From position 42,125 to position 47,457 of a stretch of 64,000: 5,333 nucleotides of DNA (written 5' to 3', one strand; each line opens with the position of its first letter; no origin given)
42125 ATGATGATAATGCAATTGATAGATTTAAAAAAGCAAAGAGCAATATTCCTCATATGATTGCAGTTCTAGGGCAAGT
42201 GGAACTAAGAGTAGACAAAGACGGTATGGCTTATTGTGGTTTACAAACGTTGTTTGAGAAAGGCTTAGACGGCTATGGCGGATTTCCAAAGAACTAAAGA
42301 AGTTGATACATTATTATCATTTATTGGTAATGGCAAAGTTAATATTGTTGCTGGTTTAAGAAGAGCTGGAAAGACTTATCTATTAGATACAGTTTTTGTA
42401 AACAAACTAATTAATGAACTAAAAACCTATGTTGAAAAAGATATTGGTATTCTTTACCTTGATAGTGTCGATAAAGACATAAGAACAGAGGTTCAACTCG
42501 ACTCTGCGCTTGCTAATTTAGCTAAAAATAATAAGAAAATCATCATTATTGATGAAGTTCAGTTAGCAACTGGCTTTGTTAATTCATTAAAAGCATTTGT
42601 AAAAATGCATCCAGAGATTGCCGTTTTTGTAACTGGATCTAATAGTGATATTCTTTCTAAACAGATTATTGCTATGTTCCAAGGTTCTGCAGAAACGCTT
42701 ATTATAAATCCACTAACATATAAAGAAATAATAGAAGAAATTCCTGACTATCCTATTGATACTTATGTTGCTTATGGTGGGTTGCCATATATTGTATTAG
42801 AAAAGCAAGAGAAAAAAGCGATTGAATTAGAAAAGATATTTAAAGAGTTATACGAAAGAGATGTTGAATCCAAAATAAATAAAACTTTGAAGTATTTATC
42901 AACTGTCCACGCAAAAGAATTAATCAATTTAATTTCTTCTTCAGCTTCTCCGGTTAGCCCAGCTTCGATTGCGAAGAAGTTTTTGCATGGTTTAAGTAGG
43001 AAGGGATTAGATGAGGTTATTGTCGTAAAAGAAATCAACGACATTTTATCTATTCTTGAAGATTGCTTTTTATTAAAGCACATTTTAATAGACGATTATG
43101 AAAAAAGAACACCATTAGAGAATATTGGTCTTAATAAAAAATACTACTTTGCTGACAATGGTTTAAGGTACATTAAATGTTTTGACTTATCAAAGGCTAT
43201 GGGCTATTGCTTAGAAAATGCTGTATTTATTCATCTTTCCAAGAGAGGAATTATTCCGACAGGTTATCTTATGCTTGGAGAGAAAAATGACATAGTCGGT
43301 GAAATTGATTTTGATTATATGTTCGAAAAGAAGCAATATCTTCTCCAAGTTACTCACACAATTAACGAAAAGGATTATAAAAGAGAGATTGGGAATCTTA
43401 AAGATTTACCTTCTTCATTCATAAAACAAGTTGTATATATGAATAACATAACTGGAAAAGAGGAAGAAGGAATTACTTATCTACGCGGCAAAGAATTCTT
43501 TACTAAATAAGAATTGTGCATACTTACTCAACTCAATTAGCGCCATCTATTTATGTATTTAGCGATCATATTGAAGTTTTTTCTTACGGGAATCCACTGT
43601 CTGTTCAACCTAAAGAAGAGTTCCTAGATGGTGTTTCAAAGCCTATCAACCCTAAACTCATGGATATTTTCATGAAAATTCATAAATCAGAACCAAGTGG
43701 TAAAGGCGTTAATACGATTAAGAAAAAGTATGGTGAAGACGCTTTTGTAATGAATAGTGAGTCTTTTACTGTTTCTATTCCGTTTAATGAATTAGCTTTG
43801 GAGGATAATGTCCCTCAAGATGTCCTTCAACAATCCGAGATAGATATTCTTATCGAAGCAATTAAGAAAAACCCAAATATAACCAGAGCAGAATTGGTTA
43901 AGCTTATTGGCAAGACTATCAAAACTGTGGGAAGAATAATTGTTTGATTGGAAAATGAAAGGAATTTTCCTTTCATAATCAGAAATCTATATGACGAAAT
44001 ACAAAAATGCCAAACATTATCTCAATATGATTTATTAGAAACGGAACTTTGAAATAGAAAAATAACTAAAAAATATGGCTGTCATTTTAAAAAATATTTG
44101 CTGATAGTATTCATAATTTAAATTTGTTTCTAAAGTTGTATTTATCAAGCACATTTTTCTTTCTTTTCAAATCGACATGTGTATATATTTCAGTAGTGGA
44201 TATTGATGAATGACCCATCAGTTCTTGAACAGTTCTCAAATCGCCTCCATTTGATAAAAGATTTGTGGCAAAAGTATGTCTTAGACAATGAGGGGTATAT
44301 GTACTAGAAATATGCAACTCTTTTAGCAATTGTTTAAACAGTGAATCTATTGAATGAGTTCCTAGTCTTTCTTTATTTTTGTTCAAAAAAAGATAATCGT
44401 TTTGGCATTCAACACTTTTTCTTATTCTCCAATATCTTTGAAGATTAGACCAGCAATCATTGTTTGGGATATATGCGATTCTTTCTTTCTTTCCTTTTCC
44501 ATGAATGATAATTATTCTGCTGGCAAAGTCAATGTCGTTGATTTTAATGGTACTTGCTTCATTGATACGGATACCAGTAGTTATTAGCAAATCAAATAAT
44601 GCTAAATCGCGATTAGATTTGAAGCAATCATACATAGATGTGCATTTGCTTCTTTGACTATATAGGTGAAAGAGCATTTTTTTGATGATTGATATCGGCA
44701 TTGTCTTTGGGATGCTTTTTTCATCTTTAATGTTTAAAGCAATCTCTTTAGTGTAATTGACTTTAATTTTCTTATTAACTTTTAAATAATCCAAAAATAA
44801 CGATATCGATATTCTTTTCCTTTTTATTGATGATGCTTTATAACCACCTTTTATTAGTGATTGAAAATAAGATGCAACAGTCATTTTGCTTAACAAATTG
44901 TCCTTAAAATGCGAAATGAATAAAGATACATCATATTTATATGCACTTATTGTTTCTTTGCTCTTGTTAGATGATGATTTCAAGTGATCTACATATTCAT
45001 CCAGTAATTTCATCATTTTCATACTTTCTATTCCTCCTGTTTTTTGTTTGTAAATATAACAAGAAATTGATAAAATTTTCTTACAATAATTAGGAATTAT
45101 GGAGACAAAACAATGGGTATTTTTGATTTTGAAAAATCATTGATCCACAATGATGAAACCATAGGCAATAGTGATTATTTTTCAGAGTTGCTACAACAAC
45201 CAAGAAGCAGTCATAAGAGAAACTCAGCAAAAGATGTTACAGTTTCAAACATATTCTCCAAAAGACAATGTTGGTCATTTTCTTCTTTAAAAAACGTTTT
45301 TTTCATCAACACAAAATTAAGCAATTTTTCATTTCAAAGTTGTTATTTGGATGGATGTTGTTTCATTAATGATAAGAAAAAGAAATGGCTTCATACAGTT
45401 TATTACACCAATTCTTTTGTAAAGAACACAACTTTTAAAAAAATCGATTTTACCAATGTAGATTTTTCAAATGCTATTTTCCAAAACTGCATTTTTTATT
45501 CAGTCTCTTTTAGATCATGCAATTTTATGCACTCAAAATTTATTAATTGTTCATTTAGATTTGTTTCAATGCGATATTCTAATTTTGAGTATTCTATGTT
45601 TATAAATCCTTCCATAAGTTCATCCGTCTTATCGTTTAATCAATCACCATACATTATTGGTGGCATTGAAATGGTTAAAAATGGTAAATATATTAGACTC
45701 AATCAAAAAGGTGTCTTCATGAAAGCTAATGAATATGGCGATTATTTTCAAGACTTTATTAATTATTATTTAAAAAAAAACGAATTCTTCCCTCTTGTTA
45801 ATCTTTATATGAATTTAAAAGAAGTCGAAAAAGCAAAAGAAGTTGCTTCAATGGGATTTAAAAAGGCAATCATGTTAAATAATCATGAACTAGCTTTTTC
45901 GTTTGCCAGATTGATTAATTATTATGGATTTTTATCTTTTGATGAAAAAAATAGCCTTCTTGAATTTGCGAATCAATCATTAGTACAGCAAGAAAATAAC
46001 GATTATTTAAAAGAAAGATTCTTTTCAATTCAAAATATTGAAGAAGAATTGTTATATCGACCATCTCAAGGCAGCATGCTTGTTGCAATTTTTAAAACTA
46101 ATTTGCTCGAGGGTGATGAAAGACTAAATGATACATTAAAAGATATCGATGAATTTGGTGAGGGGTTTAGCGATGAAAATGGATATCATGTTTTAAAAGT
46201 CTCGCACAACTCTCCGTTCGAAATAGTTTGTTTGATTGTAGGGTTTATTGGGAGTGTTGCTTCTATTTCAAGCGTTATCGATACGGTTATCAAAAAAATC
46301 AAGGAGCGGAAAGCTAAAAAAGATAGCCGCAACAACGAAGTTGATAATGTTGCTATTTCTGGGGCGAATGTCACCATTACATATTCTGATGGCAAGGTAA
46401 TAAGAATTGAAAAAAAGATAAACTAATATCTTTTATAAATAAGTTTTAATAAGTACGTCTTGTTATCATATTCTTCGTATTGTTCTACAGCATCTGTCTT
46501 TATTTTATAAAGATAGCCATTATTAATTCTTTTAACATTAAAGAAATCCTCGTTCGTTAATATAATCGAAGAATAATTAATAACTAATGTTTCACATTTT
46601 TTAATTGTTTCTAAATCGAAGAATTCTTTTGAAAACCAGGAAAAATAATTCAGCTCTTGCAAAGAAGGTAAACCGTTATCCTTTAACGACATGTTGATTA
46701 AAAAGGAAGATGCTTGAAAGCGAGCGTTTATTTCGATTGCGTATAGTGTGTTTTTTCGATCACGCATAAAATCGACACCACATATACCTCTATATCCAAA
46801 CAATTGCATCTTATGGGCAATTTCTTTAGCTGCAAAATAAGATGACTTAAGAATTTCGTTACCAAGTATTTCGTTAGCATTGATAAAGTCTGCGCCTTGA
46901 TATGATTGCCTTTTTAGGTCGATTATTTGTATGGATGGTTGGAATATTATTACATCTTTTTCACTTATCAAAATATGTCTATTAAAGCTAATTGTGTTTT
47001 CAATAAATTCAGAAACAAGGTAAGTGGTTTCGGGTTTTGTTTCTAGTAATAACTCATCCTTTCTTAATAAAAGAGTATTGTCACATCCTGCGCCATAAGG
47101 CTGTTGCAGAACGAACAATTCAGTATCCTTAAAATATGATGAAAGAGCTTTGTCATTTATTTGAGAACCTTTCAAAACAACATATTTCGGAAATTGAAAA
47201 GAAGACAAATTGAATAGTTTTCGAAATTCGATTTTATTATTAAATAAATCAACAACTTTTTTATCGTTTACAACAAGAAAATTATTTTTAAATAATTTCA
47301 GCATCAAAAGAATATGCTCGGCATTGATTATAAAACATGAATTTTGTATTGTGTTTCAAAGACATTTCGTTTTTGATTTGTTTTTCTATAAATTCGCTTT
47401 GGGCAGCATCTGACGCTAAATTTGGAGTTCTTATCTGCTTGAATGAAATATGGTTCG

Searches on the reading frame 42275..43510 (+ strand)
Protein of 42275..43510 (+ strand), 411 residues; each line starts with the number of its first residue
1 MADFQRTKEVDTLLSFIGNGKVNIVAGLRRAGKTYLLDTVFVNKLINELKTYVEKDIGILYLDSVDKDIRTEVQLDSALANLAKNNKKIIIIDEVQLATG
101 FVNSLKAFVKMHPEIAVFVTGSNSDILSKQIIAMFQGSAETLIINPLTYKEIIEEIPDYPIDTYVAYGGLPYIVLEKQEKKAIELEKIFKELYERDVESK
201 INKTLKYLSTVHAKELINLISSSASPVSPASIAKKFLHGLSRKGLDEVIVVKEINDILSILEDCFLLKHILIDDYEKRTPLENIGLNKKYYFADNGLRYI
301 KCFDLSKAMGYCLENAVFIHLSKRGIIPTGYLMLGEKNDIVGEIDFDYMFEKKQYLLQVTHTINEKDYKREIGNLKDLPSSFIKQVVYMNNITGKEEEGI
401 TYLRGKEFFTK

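Call 9: search_protein_families(library=pfam, proteins=[window:42275-43510:+], max_evalue=0.001)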
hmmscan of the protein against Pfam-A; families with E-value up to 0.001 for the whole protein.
window:42275-43510:+ (411 aa): 2 families
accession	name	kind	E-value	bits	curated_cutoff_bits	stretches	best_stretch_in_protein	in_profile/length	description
PF13173.12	AAA_14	-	2.6e-23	82.9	27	1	20-152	2-128/129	AAA domain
PF13635.12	DUF4143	-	0.00018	21.7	28.1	0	241-346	41-143/160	Domain of unknown function (DUF4143)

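Call 83: search_protein_families(library=padloc, proteins=[window:42275-43510:+], max_evalue=0.00001)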
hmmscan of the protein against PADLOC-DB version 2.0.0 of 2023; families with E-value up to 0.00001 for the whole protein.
window:42275-43510:+ (411 aa): 8 families
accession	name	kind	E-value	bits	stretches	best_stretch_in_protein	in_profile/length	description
PDLC04787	PDC-S01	-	1.1e-53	180.6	1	4-410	11-407/412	-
PDLC04789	PDC-S01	-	6.5e-21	72.8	1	11-299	8-272/375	-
PDLC04786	PDC-S01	-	1e-16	58.7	1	24-153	24-154/439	-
PDLC04788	PDC-S01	-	2.5e-14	51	1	24-155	23-153/448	-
PDLC04791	PDC-S01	-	1.1e-10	38.7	1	21-270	20-258/395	-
PDLC04790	PDC-S01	-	1.9e-09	34.7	1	18-163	25-155/422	-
PDLC04984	PDC-S27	-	1.3e-06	25.5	0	6-47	7-50/474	-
PDLC04792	PDC-S01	-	5e-06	23.4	1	20-153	19-152/452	-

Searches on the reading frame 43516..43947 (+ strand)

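Call 9: search_protein_families(library=pfam, proteins=[window:43516-43947:+], max_evalue=0.001)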
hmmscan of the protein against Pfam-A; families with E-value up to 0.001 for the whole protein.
window:43516-43947:+ (143 aa): 1 family
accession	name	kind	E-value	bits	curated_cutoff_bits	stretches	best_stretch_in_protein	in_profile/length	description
PF13749.12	HATPase_c_4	-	6.1e-09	36.2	26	1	11-74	5-70/89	Putative ATP-dependent DNA helicase recG C-terminal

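Call 83: search_protein_families(library=padloc, proteins=[window:43516-43947:+], max_evalue=0.00001)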
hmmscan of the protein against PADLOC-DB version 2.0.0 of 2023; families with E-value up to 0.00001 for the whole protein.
window:43516-43947:+ (143 aa): 0 families

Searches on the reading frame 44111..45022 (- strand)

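Call 9: search_protein_families(library=pfam, proteins=[window:44111-45022:-], max_evalue=0.001)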
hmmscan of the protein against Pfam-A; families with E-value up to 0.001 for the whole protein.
window:44111-45022:- (303 aa): 3 families
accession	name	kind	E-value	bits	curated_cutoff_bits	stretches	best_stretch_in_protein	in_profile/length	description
PF00589.27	Phage_integrase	-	4.2e-39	134.5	27.1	1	136-284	21-169/172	Phage integrase family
PF02899.23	Phage_int_SAM_1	-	3.4e-10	40.5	22.3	1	7-81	1-80/83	Phage integrase, N-terminal SAM-like domain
PF13495.12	Phage_int_SAM_4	-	0.00084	20.1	27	0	6-78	1-76/85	Phage integrase, N-terminal SAM-like domain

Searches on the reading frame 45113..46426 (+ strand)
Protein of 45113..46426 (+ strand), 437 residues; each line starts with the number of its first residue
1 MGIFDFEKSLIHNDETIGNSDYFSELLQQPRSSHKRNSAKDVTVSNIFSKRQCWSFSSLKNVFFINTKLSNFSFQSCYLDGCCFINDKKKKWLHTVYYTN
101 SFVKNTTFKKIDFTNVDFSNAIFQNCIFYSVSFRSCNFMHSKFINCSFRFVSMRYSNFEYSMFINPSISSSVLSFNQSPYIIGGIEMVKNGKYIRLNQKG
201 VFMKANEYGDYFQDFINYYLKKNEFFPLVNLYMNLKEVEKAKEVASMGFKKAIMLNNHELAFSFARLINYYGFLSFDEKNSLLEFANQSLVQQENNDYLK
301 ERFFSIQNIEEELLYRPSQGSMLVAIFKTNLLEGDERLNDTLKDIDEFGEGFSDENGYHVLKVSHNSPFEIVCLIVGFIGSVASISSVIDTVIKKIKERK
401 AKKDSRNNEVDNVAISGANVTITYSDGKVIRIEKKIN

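Call 9: search_protein_families(library=pfam, proteins=[window:45113-46426:+], max_evalue=0.001)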
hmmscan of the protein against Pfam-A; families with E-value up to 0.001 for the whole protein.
window:45113-46426:+ (437 aa): 3 families
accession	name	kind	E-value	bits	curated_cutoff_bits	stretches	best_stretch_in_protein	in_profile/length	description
PF00805.28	Pentapeptide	-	1e-09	38.2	20.2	0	104-128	14-38/40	Pentapeptide repeats (8 copies)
PF13599.13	Pentapeptide_4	-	5.8e-09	36.3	38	1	116-172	1-57/78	Pentapeptide repeat region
PF13576.12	Pentapeptide_3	-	1.2e-05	25.8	27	1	105-136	14-47/48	Pentapeptide repeats (9 copies)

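Call 83: search_protein_families(library=padloc, proteins=[window:45113-46426:+], max_evalue=0.00001)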
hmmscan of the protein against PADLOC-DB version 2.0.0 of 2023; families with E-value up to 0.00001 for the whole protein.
window:45113-46426:+ (437 aa): 0 families

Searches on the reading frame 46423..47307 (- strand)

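Call 9: search_protein_families(library=pfam, proteins=[window:46423-47307:-], max_evalue=0.001)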
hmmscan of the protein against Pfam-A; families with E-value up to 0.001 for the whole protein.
window:46423-47307:- (294 aa): 3 families
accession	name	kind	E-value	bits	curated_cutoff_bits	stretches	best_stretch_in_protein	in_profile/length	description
PF02655.19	ATP-grasp_3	-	1.8e-11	44.8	23.2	1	23-200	2-160/160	ATP-grasp domain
PF14397.11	ATPgrasp_ST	-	7.3e-06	25.8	31.4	0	13-127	10-121/278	Sugar-transfer associated ATP-grasp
PF02786.22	CPSase_L_D2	-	0.0009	19.2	19.8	0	167-203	149-186/211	Carbamoyl-phosphate synthase L chain, ATP binding domain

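Call 83: search_protein_families(library=padloc, proteins=[window:46423-47307:-], max_evalue=0.00001)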
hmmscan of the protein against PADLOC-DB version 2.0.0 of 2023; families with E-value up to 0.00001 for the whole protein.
window:46423-47307:- (294 aa): 0 families
